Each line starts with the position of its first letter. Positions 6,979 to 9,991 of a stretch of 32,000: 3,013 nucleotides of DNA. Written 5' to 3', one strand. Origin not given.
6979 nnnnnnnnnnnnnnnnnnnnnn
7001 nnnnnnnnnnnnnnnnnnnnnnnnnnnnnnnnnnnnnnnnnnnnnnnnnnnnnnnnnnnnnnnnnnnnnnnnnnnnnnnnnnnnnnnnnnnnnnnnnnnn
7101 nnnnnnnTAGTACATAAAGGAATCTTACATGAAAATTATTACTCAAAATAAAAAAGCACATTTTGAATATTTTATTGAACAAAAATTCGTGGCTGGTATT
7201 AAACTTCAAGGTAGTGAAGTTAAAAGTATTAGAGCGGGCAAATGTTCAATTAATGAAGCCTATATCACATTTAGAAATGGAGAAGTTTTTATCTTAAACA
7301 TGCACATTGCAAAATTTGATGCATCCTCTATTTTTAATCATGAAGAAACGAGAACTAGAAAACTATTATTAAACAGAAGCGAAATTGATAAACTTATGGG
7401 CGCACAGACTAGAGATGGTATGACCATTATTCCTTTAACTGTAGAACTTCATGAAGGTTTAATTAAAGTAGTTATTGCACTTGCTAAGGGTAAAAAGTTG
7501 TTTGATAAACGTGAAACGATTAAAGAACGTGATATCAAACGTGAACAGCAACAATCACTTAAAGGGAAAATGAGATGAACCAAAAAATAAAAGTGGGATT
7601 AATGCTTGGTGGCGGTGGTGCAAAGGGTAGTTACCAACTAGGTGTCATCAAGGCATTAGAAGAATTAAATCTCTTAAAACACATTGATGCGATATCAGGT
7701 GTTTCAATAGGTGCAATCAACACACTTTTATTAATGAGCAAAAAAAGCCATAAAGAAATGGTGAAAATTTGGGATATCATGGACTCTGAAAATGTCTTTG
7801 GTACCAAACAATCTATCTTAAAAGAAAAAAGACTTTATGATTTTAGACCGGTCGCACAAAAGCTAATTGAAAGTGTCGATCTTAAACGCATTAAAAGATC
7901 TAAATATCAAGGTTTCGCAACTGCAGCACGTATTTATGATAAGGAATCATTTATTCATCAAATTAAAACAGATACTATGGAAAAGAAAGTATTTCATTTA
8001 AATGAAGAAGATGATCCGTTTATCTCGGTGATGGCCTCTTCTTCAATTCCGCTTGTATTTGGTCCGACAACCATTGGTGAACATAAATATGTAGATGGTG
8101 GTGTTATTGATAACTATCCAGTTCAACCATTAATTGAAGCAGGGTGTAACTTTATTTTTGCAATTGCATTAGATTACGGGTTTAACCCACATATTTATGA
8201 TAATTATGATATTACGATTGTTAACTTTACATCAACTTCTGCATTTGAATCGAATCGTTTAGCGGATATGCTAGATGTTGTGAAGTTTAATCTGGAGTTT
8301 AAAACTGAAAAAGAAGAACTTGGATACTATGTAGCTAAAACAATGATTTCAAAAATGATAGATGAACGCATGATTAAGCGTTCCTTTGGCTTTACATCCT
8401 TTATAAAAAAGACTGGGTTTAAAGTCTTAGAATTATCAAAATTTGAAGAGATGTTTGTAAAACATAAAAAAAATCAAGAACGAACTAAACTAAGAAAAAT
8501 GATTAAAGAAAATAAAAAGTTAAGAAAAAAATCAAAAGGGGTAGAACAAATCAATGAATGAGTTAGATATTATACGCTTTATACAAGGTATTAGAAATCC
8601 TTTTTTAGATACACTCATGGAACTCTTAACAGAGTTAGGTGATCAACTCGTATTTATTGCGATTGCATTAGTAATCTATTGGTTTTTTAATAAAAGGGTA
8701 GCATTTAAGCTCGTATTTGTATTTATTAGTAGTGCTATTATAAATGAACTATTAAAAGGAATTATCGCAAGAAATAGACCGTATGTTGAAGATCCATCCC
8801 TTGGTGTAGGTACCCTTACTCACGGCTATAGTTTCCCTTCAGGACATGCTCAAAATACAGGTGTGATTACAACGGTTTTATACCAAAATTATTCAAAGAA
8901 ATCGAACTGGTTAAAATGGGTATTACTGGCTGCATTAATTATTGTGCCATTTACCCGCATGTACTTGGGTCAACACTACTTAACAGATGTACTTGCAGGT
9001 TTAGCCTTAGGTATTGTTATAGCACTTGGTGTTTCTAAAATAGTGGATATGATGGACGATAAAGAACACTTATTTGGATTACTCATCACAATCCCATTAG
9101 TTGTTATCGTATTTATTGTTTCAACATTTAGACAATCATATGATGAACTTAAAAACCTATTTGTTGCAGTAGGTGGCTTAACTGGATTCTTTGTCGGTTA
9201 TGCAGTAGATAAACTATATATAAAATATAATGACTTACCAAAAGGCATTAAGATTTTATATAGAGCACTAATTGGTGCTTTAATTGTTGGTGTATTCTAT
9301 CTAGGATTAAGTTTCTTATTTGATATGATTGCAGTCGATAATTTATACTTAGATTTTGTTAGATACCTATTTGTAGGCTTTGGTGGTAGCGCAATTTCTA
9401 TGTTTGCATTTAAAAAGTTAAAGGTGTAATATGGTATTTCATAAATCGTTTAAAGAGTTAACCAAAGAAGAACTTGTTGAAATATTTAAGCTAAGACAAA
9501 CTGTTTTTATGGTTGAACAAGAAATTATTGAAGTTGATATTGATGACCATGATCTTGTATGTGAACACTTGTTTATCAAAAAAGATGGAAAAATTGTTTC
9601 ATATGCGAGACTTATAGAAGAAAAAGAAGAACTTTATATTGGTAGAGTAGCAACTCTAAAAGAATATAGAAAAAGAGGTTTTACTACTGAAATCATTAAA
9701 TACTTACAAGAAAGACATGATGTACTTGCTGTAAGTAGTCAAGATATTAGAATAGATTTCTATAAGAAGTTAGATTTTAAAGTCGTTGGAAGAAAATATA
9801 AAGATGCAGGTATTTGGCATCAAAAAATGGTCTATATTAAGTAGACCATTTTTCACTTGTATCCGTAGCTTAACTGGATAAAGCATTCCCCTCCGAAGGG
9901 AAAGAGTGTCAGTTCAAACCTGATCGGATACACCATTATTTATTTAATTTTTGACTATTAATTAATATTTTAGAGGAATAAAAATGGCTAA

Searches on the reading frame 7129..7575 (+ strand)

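Call 52: search_protein_families(library=pfam, proteins=[window:7129-7575:+], max_evalue=0.0001)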
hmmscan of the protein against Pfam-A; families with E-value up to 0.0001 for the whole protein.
window:7129-7575:+ (149 aa): 1 family
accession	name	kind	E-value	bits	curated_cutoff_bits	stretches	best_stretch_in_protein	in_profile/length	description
PF01668.23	SmpB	-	2.2e-57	193.5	27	1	4-145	1-142/143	SmpB protein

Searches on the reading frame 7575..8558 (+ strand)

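Call 52: search_protein_families(library=pfam, proteins=[window:7575-8558:+], max_evalue=0.0001)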
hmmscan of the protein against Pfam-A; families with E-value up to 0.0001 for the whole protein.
window:7575-8558:+ (328 aa): 1 family
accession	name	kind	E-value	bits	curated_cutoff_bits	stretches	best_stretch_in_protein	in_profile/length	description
PF01734.28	Patatin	-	2.9e-32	112.9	27.7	1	9-187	1-191/191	Patatin-like phospholipase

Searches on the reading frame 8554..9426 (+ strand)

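Call 52: search_protein_families(library=pfam, proteins=[window:8554-9426:+], max_evalue=0.0001)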
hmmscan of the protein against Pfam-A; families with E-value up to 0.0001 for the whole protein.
window:8554-9426:+ (291 aa): 3 families
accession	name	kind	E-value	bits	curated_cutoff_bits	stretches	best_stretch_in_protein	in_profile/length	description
PF01569.27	PAP2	-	5.9e-22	78.3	27.2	1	51-164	3-125/130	PAP2 superfamily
PF14378.12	PAP2_3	-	3.4e-09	37.2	27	1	33-157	68-188/190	PAP2 superfamily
PF14360.12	PAP2_C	-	1.7e-05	25.7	27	1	96-156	8-68/74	PAP2 superfamily C-terminal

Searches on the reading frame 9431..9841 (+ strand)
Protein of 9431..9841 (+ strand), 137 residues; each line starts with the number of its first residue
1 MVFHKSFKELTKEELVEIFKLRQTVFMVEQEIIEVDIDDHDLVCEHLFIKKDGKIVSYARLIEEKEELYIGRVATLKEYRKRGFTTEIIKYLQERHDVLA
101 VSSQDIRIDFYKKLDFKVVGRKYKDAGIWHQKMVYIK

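Call 52: search_protein_families(library=pfam, proteins=[window:9431-9841:+], max_evalue=0.0001)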
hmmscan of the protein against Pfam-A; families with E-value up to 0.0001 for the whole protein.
window:9431-9841:+ (137 aa): 5 families
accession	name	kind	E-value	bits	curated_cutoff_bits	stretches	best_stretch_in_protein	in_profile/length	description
PF13673.13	Acetyltransf_10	-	2.1e-11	44.3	23.6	1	46-135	33-126/128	Acetyltransferase (GNAT) domain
PF13508.13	Acetyltransf_7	-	8.4e-09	36.1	27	1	46-118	4-84/84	Acetyltransferase (GNAT) domain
PF00583.31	Acetyltransf_1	-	5.2e-08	33.6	20.7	1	33-116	19-116/116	Acetyltransferase (GNAT) family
PF13444.12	Acetyltransf_5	-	1.9e-06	28.9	22.4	1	29-85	9-73/102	Acetyltransferase (GNAT) domain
PF13527.13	Acetyltransf_9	-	1.2e-05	25.7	25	0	7-118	2-126/127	Acetyltransferase (GNAT) domain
